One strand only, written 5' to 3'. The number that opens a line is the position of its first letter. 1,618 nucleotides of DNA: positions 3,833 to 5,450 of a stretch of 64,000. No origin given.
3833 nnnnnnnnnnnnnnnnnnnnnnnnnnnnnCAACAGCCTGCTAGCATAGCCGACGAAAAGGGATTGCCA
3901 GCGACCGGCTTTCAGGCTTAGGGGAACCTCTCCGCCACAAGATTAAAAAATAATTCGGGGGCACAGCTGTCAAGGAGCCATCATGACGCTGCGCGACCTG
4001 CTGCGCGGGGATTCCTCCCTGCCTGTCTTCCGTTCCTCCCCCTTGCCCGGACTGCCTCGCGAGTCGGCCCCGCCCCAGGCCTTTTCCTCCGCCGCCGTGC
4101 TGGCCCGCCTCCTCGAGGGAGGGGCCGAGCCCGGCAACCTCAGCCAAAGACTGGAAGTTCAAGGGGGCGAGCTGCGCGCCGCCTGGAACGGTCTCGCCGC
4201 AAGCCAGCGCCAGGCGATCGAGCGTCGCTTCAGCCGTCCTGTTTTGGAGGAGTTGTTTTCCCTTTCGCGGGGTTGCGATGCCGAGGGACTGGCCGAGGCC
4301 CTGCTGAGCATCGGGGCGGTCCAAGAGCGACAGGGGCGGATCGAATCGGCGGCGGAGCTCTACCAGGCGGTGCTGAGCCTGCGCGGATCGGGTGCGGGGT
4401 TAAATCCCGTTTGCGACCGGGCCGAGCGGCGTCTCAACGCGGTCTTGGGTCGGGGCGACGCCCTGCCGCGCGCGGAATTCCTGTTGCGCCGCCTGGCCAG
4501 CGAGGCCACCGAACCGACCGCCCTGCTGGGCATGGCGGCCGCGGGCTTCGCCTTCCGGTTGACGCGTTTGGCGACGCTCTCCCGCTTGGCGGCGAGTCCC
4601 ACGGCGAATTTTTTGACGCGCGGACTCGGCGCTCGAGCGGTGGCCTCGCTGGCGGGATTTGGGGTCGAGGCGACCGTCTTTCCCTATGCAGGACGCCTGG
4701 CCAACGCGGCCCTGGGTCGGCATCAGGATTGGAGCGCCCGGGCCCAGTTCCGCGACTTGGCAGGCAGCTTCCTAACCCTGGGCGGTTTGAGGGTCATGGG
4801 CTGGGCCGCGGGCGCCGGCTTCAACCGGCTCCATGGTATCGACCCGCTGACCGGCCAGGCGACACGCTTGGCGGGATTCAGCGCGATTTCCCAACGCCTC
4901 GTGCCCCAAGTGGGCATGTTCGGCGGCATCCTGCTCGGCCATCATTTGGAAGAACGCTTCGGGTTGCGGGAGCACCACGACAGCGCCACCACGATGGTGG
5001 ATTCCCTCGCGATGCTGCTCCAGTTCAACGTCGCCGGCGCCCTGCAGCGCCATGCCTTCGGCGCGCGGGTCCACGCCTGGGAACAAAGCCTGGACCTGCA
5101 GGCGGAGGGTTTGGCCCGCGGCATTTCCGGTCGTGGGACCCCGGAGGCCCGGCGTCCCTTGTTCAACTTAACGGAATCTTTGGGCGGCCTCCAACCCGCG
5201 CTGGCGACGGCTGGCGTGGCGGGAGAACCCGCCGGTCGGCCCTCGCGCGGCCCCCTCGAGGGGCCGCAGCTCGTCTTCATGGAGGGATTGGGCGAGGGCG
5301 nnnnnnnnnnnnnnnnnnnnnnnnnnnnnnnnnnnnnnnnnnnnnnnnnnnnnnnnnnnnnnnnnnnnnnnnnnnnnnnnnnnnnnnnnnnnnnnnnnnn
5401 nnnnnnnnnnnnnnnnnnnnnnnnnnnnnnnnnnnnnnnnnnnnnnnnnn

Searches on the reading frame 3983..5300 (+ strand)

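Call 13: find_related_loci(query=A1, collection=genome_contigs, flank=3000)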
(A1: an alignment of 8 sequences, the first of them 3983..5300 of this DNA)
Query A1 (439 aa) in genome_contigs; peptide patterns used: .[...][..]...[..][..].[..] (x = any residue, [..] = any of these).
292 stretches matched a pattern; 9 encode a relative of the query (tblastn E <= 1e-3); 9 distinct loci.
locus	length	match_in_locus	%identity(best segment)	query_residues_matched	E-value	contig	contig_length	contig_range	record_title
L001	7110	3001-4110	58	34-411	2e-121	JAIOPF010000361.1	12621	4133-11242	MAG: Deltaproteobacteria bacterium isolate LakeFargette_0920_ALND_MAG_57_7 LacPavin_0920_ALND_scaffold_627060, whole gen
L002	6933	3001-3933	49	90-415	6e-68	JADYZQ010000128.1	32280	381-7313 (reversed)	MAG: Deltaproteobacteria bacterium isolate SJ577 c_000000401333, whole genome shotgun sequence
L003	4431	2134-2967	48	88-382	7e-63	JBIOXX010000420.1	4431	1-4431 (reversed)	MAG: bacterium isolate MAG045 k127_5513313, whole genome shotgun sequence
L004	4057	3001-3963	46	90-416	2e-62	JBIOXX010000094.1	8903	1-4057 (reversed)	MAG: bacterium isolate MAG045 k127_2158212, whole genome shotgun sequence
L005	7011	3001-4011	48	59-415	8e-59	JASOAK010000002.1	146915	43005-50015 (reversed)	MAG: bacterium isolate UBA10199-1 HKU-EGSB-UBA10199-1_2, whole genome shotgun sequence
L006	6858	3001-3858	46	90-384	4e-51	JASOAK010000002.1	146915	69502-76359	MAG: bacterium isolate UBA10199-1 HKU-EGSB-UBA10199-1_2, whole genome shotgun sequence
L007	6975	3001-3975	34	47-373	6e-46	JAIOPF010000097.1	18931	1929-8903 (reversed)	MAG: Deltaproteobacteria bacterium isolate LakeFargette_0920_ALND_MAG_57_7 LacPavin_0920_ALND_scaffold_194263, whole gen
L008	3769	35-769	34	191-439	5e-32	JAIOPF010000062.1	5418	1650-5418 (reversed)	MAG: Deltaproteobacteria bacterium isolate LakeFargette_0920_ALND_MAG_57_7 LacPavin_0920_ALND_scaffold_151552, whole gen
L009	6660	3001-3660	33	142-374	2e-12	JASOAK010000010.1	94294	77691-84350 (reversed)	MAG: bacterium isolate UBA10199-1 HKU-EGSB-UBA10199-1_10, whole genome shotgun sequence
